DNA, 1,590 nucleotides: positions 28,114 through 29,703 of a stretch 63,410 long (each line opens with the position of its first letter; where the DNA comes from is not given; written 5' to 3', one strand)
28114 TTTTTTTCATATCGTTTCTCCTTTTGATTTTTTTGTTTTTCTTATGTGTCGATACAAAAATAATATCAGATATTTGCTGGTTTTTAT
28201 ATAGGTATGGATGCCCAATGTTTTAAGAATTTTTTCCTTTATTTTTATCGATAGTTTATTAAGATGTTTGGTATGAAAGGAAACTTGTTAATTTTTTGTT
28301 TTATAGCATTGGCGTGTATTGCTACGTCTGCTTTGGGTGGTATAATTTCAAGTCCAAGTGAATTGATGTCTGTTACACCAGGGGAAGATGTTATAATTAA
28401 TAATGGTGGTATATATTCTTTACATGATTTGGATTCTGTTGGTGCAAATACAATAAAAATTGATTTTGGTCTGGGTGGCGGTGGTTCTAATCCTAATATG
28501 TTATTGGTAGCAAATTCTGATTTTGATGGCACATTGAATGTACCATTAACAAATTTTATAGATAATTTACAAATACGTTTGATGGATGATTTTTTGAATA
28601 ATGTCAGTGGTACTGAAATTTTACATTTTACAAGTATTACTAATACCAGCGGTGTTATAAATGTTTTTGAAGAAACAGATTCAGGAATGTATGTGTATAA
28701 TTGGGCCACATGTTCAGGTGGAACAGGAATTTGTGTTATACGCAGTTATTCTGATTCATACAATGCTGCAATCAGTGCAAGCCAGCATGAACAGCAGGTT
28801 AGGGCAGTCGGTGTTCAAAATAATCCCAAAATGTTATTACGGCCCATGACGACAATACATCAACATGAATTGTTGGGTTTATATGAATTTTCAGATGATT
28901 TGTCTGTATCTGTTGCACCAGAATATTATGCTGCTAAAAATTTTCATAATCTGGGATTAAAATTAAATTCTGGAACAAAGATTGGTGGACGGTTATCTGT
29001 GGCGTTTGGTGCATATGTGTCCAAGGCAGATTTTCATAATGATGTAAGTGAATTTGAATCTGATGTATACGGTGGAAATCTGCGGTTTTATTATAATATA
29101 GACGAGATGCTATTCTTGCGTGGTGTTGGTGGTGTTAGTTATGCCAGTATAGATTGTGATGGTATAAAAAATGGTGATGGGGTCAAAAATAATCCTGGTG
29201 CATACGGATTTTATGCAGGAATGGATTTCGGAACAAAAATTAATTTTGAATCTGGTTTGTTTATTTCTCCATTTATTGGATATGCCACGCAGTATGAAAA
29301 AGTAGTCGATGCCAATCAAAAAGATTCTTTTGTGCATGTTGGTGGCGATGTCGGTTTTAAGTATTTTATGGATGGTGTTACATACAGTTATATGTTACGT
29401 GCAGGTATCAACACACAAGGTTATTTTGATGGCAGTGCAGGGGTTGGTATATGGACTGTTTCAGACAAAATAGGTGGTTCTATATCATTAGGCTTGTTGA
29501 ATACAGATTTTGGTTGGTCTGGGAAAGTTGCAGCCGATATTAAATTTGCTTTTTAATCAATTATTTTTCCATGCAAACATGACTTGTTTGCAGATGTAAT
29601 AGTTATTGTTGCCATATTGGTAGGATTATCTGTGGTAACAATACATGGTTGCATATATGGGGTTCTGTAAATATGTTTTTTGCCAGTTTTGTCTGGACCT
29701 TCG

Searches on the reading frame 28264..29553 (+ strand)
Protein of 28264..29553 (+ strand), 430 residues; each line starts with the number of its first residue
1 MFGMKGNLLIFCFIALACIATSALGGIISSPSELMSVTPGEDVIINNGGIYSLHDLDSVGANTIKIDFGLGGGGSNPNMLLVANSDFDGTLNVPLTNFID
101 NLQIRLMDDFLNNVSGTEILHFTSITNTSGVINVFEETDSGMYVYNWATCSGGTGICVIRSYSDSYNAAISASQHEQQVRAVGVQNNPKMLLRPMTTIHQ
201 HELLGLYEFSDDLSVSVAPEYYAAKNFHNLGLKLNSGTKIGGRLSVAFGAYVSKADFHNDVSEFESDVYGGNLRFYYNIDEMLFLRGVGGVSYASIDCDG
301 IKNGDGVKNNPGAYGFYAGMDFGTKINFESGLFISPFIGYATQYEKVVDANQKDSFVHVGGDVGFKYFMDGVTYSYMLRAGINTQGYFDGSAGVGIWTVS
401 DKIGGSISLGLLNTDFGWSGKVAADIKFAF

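Call 68: find_encoding_contigs(protein=window:28264-29553:+, flank=10000, max_places=1)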
Protein window:28264-29553:+ (430 aa): 5 contigs read that carry it; 1 place shown.
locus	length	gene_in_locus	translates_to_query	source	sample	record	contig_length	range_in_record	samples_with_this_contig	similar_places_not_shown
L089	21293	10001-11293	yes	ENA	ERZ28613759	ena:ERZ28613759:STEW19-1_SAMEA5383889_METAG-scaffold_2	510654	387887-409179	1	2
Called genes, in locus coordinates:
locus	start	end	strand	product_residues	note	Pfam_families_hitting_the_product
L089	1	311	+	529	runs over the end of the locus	PF01476:LysM, PF01551:Peptidase_M23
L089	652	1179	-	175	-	-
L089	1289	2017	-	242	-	PF00005:ABC_tran, PF13304:AAA_21 (faint), PF12399:BCA_ABC_TP_C (weak)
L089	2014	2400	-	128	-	PF06835:LptC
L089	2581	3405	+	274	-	-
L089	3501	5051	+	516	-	PF00691:OmpA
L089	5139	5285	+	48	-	-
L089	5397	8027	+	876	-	PF00690:Cation_ATPase_N, PF00122:E1-E2_ATPase, PF00702:Hydrolase (weak), PF13246:Cation_ATPase, PF00689:Cation_ATPase_C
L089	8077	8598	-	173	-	-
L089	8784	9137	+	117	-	PF19174:DUF5856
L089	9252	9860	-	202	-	PF13505:OMP_b-brl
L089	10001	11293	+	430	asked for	PF03797:Autotransporter (weak)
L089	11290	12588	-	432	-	PF00919:UPF0004, PF04055:Radical_SAM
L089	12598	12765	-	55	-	-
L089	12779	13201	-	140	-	-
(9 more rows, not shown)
